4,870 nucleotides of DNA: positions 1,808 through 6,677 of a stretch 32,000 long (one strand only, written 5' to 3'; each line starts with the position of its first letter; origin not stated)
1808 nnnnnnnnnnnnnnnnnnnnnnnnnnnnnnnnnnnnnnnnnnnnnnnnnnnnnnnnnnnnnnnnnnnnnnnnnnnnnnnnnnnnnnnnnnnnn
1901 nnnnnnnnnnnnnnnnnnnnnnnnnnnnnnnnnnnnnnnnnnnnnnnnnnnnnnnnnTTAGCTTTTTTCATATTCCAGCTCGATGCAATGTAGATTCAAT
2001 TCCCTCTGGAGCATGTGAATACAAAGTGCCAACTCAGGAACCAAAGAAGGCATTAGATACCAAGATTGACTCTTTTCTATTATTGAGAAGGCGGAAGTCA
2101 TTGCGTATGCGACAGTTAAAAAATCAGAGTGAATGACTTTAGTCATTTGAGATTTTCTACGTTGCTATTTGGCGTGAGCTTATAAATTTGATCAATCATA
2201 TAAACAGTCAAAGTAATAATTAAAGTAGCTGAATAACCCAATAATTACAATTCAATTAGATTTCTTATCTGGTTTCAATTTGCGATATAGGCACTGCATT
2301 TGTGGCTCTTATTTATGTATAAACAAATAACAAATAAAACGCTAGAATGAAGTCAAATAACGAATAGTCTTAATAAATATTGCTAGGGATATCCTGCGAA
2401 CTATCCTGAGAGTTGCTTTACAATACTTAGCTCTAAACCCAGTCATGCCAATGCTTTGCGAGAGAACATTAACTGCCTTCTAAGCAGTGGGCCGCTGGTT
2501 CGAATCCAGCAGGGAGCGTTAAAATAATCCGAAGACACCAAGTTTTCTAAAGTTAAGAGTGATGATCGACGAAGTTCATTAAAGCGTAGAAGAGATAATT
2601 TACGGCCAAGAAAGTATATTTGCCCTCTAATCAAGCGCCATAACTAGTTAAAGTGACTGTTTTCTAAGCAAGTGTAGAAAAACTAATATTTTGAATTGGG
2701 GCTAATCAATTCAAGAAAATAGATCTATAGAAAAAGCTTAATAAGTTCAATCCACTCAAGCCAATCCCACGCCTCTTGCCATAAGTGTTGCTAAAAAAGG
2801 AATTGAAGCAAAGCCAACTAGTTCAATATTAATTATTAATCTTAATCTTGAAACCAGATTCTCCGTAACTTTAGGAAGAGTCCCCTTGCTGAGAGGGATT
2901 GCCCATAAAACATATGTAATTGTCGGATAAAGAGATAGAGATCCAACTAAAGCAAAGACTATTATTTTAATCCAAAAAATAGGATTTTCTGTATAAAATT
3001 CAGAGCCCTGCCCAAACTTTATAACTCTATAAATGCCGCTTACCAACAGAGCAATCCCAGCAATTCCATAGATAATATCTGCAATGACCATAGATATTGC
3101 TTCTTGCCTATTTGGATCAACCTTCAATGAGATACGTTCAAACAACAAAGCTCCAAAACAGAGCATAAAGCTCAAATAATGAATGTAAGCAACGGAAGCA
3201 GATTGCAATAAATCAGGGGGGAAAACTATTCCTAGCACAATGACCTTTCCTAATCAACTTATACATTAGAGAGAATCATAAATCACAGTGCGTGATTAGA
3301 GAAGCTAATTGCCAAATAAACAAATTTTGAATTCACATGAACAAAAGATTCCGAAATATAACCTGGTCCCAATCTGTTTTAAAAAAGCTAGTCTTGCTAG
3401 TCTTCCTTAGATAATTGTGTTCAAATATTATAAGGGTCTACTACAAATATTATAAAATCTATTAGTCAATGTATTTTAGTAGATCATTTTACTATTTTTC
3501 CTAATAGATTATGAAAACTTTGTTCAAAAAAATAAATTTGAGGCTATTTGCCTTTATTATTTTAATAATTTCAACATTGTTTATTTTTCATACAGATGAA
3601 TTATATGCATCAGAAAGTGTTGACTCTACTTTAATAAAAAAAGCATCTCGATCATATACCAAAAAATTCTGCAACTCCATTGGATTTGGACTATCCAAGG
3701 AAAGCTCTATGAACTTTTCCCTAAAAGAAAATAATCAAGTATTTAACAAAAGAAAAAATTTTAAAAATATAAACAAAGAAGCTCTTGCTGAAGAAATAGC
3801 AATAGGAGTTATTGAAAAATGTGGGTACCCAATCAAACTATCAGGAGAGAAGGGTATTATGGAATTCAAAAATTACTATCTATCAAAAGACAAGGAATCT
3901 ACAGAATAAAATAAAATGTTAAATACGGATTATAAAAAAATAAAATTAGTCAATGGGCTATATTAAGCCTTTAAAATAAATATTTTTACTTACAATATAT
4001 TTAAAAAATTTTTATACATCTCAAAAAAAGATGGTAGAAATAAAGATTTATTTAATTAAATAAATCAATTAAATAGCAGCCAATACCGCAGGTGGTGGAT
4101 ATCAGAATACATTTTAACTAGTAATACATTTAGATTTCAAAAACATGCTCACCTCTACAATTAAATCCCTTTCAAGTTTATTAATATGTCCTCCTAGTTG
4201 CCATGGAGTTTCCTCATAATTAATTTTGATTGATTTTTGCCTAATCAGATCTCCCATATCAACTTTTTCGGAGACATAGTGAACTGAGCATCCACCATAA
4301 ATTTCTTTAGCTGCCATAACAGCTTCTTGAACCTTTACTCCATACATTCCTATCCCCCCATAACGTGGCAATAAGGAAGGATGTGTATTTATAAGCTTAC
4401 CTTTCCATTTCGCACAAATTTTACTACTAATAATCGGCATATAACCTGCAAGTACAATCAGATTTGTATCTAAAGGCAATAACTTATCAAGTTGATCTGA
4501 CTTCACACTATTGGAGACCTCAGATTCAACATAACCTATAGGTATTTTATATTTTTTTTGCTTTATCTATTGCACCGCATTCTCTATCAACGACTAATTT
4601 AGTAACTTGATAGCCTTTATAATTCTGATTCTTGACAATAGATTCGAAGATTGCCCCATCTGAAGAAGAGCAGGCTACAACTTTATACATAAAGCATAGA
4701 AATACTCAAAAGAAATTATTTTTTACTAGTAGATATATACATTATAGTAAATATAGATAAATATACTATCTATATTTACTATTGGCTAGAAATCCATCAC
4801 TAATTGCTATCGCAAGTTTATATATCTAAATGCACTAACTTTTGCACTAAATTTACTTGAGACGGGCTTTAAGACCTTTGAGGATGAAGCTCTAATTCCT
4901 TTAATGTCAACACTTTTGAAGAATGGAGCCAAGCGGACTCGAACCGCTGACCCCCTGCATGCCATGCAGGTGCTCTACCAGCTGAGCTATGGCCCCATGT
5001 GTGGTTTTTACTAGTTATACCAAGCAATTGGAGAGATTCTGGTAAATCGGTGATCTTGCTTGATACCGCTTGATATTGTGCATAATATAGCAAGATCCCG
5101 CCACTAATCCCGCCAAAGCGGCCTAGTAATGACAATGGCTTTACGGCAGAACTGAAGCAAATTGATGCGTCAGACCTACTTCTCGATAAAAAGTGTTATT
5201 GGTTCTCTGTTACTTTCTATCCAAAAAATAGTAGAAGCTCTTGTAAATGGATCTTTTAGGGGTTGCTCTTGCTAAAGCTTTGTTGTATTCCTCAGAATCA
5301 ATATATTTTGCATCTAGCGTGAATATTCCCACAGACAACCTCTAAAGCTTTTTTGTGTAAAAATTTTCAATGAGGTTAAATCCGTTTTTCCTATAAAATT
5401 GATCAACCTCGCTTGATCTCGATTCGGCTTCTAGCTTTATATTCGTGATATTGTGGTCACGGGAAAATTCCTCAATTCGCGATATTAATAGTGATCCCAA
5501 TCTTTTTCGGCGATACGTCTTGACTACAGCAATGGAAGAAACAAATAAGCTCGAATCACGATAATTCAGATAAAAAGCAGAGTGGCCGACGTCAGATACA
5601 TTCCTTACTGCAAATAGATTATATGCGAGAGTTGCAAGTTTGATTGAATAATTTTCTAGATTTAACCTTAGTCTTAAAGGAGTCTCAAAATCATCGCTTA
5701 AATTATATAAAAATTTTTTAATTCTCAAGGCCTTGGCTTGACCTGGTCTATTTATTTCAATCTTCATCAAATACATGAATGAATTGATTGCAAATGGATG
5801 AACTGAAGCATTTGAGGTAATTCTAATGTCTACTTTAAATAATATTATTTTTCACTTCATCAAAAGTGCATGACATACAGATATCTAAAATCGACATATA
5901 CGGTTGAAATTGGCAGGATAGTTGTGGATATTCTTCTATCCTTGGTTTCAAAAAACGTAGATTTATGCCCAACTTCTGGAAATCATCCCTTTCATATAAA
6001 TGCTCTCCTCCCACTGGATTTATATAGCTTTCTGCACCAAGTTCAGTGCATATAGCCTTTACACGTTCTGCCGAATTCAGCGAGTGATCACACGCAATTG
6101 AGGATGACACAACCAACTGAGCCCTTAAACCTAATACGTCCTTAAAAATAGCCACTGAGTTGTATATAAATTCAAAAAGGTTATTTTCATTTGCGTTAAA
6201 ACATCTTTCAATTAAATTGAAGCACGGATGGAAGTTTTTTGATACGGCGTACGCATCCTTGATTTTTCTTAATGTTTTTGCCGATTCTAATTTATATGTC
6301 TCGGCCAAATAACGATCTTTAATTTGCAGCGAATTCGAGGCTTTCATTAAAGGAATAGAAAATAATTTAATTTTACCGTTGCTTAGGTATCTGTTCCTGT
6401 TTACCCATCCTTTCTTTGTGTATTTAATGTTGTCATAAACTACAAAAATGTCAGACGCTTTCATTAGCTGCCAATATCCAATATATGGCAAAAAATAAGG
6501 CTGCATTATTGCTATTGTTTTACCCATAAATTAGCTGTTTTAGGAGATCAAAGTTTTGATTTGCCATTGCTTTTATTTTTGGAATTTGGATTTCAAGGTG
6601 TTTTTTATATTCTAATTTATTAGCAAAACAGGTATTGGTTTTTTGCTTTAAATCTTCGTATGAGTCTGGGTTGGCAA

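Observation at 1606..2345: Compact three-ORF module (TM peptide, 62 aa ORF, HTH-like protein) with a palindrome at the first junction; I can name no family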

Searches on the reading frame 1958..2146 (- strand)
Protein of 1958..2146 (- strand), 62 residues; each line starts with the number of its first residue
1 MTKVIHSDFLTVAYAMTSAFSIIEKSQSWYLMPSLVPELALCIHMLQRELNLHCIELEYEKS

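Call 9: search_protein_families(library=pfam, proteins=[window:1958-2146:-], max_evalue=1)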
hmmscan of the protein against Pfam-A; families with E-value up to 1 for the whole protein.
window:1958-2146:- (62 aa): 0 families

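Call 10: search_protein_families(library=phrogs, proteins=[window:1958-2146:-], max_evalue=1)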
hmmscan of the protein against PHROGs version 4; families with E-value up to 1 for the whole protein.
window:1958-2146:- (62 aa): 0 families

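Call 11: search_protein_families(library=ncbifam, proteins=[window:1958-2146:-], max_evalue=1)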
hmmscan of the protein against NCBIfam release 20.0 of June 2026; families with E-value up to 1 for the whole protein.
window:1958-2146:- (62 aa): 0 families

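Call 20: find_homologous_proteins(query=window:1958-2146:-, max_evalue=0.01)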
Query window:1958-2146:- (62 aa): 175 proteins with E <= 0.01 among 179 candidates; the best 120 are listed.
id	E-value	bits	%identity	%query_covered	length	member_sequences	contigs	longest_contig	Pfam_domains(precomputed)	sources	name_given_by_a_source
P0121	1.9e-33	130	100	100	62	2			-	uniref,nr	uniref:hypothetical protein n=1 Tax=Prochlorococcus marinus TaxID=1219 RepID=UPI001181BA6F|nr:hypoth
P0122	6.3e-29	115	89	100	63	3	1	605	-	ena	-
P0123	1.3e-28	114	89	100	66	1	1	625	-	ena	-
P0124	1.4e-28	114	90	100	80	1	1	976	-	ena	-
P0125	1.7e-28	114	90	100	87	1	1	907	-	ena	-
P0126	2.3e-28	114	89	100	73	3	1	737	-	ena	-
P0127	3.3e-28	113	89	100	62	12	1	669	-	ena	-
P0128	3.4e-28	113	89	100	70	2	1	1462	-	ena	-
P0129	4.2e-28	113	89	100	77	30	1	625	-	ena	-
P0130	8.2e-28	112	89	100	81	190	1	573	-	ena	-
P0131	1.1e-27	111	84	100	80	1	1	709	-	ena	-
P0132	1.4e-27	111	89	100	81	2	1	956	-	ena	-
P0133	1.5e-27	111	89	100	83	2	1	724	-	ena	-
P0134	1.6e-27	111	90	97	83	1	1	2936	-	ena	-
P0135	1.8e-27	111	87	100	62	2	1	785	-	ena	-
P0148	1.3e-26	108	85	100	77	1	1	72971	-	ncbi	-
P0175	1.0e-25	105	85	100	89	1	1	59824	-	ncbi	-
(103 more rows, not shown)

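Call 53: find_encoding_contigs(protein=P0148, flank=10000, max_places=2)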
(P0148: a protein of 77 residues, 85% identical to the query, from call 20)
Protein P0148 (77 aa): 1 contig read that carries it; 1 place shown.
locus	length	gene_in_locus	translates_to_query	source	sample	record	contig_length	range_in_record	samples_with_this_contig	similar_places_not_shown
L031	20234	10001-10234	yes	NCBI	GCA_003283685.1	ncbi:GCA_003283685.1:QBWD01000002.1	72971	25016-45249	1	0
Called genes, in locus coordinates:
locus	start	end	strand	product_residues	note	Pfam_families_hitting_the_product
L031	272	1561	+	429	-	PF13439:Glyco_transf_4, PF13579:Glyco_trans_4_4, PF00534:Glycos_transf_1, PF13692:Glyco_trans_1_4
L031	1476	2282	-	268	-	PF14748:P5CR_dimer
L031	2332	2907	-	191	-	PF04472:SepF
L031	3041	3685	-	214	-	PF01168:Ala_racemase_N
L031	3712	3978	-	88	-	PF12058:PipX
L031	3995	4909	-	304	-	PF02361:CbiQ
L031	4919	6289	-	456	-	PF00004:AAA (faint), PF00009:GTP_EFTU, PF01926:MMR_HSR1, PF02421:FeoB_N, PF00009:GTP_EFTU, PF01926:MMR_HSR1, PF02421:FeoB_N, PF14714:KH_dom-like, +6 more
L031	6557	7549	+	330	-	PF01207:Dus, PF01180:DHO_dh (faint), PF00977:His_biosynth (faint)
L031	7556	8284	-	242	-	PF00590:TP_methylase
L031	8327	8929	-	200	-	PF06175:MiaE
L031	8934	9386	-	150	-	PF01220:DHquinase_II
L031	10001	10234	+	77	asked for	-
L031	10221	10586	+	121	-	-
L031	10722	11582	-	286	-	PF04955:HupE_UreJ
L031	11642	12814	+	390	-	-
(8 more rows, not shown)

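Call 54: find_encoding_contigs(protein=P0175, flank=10000, max_places=2)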
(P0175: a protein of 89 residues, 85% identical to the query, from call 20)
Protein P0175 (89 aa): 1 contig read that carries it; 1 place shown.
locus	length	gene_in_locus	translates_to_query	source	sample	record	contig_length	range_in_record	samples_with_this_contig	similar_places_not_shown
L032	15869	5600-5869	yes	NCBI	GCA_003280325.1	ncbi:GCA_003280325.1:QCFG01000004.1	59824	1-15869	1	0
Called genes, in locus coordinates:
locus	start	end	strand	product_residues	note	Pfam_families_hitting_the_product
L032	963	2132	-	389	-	PF00657:Lipase_GDSL (faint)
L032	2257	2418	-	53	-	PF19451:DUF5989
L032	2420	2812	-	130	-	PF19588:SxtJ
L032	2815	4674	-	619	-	PF02543:Carbam_trans_N, PF16861:Carbam_trans_C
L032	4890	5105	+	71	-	-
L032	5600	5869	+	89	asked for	-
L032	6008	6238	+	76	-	-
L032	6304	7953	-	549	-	PF13176:TPR_7 (faint), PF13374:TPR_10 (faint), PF13424:TPR_12 (faint), PF13414:TPR_11 (weak), PF00515:TPR_1 (weak), PF07719:TPR_2 (weak), PF00685:Sulfotransfer_1, PF13469:Sulfotransfer_3, +5 more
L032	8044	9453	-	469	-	PF13374:TPR_10 (faint), PF13428:TPR_14 (faint), PF13176:TPR_7 (faint), PF13424:TPR_12 (faint), PF13414:TPR_11, PF00515:TPR_1, PF07719:TPR_2, PF13181:TPR_8, +3 more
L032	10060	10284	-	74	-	-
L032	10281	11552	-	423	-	-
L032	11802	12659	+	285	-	PF13640:2OG-FeII_Oxy_3, PF13661:2OG-FeII_Oxy_4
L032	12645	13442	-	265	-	PF00535:Glycos_transf_2 (weak)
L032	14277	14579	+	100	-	-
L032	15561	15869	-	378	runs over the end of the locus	PF04116:FA_hydroxylase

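Call 59: predict_structure(alignment_id=A3)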
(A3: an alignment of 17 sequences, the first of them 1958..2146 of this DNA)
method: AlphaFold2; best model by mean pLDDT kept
length: 62 residues; sequences in the alignment: 17
mean_pLDDT: 79.9   pTM: 0.50
mean pLDDT of the five models: 79.9, 77.8, 77.2, 75.9, 74.2
residues with pLDDT >= 90: 11; 70-90: 37; 50-70: 13; < 50: 1
segments of 3 or more residues with pLDDT < 50: none
pLDDT, mean of each block of 10 residues (from residue 1): 65 88 92 88 83 68 61
secondary structure, 60 per line:
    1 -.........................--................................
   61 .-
elements in order: H2-26 H29-61

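Call 65: search_protein_families(library=padloc, proteins=[window:1958-2146:-], max_evalue=1)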
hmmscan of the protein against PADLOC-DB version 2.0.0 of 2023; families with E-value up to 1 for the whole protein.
window:1958-2146:- (62 aa): 0 families

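Call 66: find_related_loci(query=A5, collection=metagenome_contigs, flank=4000)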
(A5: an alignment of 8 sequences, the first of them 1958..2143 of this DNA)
Query A5 (61 aa) in metagenome_contigs; peptide patterns used: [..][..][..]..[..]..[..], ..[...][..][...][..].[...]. (x = any residue, [..] = any of these).
173 stretches matched a pattern; 32 encode a relative of the query (tblastn E <= 1e-3); 32 distinct loci.
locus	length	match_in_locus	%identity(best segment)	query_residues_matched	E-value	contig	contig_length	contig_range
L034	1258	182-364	89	1-61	5e-34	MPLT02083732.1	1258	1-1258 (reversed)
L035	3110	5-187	89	1-61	2e-33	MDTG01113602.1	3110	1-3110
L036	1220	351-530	85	2-61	1e-32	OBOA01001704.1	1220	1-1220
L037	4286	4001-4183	85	1-61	4e-32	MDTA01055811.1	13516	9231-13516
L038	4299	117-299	82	1-61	4e-32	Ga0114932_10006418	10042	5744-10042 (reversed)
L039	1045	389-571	85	1-61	2e-32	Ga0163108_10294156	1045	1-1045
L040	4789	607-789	84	1-61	7e-32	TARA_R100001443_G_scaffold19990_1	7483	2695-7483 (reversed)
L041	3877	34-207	86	1-58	2e-31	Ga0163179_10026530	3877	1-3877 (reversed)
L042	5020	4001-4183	84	1-61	9e-31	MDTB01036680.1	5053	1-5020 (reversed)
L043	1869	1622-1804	80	1-61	3e-30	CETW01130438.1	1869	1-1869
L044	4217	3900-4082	80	1-61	3e-30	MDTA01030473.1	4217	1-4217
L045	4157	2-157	87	10-61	1e-27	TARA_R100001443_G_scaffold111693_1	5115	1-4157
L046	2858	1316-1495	73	1-60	8e-27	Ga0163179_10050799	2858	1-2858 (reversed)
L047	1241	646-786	81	15-61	4e-23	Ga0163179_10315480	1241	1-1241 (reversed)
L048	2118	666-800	87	17-61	4e-23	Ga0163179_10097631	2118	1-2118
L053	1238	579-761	56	1-61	9e-20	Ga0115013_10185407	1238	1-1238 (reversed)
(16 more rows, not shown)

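Call 73: search_protein_families(library=pfam, proteins=[L053:223-576:+], max_evalue=0.01)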
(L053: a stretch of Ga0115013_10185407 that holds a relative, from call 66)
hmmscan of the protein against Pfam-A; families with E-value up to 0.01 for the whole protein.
L053:223-576:+ (117 aa): 0 families

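Call 75: search_protein_families(library=phrogs, proteins=[L053:223-576:+, window:1958-2146:-], max_evalue=0.01)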
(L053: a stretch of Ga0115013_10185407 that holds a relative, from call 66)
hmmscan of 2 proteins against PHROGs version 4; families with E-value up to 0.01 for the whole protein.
L053:223-576:+ (117 aa): 0 families

window:1958-2146:- (62 aa): 0 families

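Call 80: fold_search(model_id=the predicted structure, library=pdb)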
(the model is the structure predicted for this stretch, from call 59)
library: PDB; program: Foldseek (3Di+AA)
matches with E <= 10: 0; with E <= 0.001: 0
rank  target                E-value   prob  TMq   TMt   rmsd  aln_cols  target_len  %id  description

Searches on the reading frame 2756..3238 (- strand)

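Call 9: search_protein_families(library=pfam, proteins=[window:2756-3238:-], max_evalue=1)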
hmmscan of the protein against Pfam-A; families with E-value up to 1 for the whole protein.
window:2756-3238:- (160 aa): 1 family
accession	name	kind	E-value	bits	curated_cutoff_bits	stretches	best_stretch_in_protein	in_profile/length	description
PF09980.14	DUF2214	-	5.5e-57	192.3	34.1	1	13-158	2-147/147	Predicted membrane protein (DUF2214)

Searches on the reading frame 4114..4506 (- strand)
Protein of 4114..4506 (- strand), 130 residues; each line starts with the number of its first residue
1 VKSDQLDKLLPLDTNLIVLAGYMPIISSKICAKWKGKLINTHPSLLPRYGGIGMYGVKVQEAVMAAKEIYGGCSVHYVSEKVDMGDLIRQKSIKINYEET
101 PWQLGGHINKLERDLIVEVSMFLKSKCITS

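Call 9: search_protein_families(library=pfam, proteins=[window:4114-4506:-], max_evalue=1)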
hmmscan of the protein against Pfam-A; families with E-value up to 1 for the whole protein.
window:4114-4506:- (130 aa): 1 family
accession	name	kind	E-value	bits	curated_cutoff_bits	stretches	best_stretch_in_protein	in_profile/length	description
PF00551.24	Formyl_trans_N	-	1.5e-26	93.7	26.1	1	3-119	69-180/181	Formyl transferase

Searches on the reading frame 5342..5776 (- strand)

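Call 36: search_protein_families(library=pfam, proteins=[window:5342-5776:-], max_evalue=0.001)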
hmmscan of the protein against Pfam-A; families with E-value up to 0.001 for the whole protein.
window:5342-5776:- (144 aa): 3 families
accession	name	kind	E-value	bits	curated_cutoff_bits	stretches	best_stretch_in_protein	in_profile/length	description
PF13508.13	Acetyltransf_7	-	1e-08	35.9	27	1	59-134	11-83/84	Acetyltransferase (GNAT) domain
PF00583.31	Acetyltransf_1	-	1.7e-08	35.2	20.7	1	56-133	38-116/116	Acetyltransferase (GNAT) family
PF13673.13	Acetyltransf_10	-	1.6e-06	28.5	23.6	1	72-137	48-111/128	Acetyltransferase (GNAT) domain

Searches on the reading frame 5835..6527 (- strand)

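Call 36: search_protein_families(library=pfam, proteins=[window:5835-6527:-], max_evalue=0.001)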
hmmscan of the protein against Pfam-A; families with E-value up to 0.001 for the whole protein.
window:5835-6527:- (230 aa): 1 family
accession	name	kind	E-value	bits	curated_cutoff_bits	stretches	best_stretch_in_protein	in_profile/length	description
PF08889.16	WbqC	-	2.8e-65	220.7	21.3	1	9-226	1-217/218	WbqC-like protein family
